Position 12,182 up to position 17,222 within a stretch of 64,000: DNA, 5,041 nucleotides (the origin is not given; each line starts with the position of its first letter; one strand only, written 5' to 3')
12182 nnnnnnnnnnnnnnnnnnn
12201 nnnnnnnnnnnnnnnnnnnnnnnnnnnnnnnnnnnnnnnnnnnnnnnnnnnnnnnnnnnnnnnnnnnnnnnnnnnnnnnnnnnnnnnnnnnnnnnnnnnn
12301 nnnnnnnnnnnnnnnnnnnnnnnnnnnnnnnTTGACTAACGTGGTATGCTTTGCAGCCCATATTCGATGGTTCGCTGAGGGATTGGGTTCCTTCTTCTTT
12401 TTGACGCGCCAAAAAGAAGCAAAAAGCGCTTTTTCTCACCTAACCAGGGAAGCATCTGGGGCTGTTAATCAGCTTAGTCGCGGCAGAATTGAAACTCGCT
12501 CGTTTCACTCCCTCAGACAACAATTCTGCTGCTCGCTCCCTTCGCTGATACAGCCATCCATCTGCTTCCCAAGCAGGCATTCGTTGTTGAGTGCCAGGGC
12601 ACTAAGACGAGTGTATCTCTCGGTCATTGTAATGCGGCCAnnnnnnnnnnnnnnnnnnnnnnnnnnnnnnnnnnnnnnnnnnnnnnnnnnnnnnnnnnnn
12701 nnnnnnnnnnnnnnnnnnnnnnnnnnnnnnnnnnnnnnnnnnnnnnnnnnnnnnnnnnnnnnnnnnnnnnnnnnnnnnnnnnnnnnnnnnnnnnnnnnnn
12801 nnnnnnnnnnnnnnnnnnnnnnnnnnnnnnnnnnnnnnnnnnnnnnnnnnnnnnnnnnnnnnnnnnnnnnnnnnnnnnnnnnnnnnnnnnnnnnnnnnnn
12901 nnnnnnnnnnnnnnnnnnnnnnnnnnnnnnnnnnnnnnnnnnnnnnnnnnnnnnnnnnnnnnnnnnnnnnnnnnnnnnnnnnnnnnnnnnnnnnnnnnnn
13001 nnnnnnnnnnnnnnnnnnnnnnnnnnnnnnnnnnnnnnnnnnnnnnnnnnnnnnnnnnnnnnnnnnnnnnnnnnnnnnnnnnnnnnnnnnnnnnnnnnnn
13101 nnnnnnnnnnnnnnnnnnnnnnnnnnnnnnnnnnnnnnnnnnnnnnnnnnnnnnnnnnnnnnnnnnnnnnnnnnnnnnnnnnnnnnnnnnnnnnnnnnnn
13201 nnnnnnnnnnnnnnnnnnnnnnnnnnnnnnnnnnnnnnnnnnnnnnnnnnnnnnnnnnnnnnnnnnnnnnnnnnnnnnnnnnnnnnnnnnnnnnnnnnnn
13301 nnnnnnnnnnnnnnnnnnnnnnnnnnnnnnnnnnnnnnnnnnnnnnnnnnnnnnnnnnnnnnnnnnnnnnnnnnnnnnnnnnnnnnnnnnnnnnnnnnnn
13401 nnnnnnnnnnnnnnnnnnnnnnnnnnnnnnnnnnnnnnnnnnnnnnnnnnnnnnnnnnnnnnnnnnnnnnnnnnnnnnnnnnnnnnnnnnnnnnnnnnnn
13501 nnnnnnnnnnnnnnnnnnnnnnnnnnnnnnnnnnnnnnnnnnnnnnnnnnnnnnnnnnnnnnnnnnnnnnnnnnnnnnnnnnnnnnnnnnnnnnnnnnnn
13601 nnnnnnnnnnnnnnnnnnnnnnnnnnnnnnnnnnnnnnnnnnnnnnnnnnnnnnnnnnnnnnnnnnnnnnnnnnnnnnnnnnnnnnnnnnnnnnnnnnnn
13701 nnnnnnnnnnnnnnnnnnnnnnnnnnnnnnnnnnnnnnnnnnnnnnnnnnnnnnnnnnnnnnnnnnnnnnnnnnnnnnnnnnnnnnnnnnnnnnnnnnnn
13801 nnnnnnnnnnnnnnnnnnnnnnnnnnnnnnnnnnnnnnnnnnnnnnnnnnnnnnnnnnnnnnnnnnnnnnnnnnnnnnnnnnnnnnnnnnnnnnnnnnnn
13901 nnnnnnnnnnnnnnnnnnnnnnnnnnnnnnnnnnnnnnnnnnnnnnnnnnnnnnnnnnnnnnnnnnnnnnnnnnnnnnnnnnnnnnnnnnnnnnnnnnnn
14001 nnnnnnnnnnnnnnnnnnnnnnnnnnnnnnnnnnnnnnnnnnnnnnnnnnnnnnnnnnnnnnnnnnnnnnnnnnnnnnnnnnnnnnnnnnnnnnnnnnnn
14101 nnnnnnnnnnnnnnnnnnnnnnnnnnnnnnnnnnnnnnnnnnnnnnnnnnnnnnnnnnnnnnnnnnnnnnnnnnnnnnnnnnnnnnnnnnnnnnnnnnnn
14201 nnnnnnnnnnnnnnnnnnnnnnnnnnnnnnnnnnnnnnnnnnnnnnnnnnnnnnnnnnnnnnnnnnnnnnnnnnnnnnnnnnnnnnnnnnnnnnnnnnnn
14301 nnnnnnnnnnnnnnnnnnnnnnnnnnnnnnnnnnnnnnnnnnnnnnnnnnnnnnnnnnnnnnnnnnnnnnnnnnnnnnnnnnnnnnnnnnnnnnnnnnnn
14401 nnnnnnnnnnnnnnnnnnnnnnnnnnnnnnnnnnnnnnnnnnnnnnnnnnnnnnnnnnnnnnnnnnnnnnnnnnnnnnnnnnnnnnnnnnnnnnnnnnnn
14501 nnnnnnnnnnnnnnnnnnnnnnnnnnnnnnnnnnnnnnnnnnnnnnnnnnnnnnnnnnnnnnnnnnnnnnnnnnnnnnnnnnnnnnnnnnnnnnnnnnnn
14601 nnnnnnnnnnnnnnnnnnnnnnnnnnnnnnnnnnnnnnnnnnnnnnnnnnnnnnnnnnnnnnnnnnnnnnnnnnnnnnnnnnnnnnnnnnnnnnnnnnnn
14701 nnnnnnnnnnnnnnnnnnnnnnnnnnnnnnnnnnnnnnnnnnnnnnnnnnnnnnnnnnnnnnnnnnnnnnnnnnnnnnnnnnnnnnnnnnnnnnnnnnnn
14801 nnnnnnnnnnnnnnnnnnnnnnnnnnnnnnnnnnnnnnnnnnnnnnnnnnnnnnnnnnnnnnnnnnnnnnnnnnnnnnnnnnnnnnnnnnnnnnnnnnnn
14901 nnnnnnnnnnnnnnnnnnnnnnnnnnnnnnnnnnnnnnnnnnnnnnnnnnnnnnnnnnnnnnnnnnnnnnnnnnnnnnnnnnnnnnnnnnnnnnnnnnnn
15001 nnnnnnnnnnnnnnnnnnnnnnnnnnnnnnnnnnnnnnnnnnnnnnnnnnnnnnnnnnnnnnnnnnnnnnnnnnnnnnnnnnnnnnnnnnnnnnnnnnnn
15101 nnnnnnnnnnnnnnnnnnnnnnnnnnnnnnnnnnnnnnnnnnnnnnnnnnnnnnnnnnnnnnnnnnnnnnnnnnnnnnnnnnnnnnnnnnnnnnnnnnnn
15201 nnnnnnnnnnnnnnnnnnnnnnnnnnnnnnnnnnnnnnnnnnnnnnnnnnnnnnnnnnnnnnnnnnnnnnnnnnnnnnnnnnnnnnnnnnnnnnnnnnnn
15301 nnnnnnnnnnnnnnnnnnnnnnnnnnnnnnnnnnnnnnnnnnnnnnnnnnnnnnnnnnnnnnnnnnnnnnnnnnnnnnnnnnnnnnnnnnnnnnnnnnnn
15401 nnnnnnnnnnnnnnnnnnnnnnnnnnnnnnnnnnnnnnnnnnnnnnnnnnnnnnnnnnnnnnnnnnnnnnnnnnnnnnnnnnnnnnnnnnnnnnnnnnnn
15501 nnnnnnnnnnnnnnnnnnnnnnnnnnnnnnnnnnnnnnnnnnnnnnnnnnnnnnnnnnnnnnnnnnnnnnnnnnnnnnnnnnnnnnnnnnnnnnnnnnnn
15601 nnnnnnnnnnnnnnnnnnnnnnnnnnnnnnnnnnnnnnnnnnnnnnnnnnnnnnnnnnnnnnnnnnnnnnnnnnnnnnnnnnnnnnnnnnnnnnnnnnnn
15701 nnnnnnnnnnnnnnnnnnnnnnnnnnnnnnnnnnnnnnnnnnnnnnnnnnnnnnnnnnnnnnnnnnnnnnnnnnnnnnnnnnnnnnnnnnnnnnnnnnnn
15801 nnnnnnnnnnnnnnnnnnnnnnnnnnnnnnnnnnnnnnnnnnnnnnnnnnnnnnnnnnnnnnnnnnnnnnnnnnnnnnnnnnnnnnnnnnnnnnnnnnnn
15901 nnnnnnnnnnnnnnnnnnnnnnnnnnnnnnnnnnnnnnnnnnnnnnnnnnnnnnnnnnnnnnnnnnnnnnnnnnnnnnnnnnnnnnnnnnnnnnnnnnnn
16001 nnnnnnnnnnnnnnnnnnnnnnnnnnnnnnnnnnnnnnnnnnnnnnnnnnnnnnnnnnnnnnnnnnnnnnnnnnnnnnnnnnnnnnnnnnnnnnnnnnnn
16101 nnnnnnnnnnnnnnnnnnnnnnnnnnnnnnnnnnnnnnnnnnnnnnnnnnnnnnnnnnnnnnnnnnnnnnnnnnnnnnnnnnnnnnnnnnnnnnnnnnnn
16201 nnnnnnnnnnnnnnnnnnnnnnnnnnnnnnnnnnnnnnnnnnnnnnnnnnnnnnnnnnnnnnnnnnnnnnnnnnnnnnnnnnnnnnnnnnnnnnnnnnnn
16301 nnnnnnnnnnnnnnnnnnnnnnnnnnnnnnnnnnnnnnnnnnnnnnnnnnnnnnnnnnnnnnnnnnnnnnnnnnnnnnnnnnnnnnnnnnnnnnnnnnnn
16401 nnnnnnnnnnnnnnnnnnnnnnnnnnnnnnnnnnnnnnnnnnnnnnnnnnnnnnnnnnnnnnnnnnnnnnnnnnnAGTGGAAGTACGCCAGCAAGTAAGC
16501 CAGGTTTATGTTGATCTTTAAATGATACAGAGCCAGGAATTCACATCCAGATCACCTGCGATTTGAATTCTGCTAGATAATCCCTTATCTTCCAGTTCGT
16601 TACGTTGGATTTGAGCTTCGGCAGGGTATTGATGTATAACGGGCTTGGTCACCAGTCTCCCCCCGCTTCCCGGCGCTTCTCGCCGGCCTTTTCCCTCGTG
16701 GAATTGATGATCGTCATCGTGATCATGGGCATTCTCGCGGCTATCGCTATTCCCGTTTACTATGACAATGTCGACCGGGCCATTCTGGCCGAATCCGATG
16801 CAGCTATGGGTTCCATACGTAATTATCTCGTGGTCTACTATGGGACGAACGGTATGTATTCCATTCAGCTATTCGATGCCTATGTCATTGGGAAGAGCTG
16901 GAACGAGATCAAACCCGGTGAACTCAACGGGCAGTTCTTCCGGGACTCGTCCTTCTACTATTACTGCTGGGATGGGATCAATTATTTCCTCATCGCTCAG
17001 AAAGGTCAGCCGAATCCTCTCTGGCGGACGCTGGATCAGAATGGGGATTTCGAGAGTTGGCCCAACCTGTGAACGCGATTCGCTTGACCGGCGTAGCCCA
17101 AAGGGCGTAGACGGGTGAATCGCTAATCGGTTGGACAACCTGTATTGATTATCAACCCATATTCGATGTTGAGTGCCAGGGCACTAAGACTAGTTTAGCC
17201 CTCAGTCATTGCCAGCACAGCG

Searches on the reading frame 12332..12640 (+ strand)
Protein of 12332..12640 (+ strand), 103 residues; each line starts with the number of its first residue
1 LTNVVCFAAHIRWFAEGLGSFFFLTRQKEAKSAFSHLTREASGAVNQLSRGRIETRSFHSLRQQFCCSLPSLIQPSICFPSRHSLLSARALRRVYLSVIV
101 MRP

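Call 20: find_homologous_proteins(query=window:12332-12640:+, max_evalue=10)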
Query seq(103 aa): no candidate shares three 5-residue words with the query. No homologue found.

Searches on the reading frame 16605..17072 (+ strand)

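Call 89: search_protein_families(library=pfam, proteins=[window:16605-17072:+], max_evalue=0.001)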
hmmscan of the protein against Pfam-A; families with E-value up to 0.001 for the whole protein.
window:16605-17072:+ (155 aa): 1 family
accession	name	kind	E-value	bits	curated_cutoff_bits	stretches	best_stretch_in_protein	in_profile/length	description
PF07963.17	N_methyl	-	4.2e-07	29.7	21.2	1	28-49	6-27/27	Prokaryotic N-terminal methylation motif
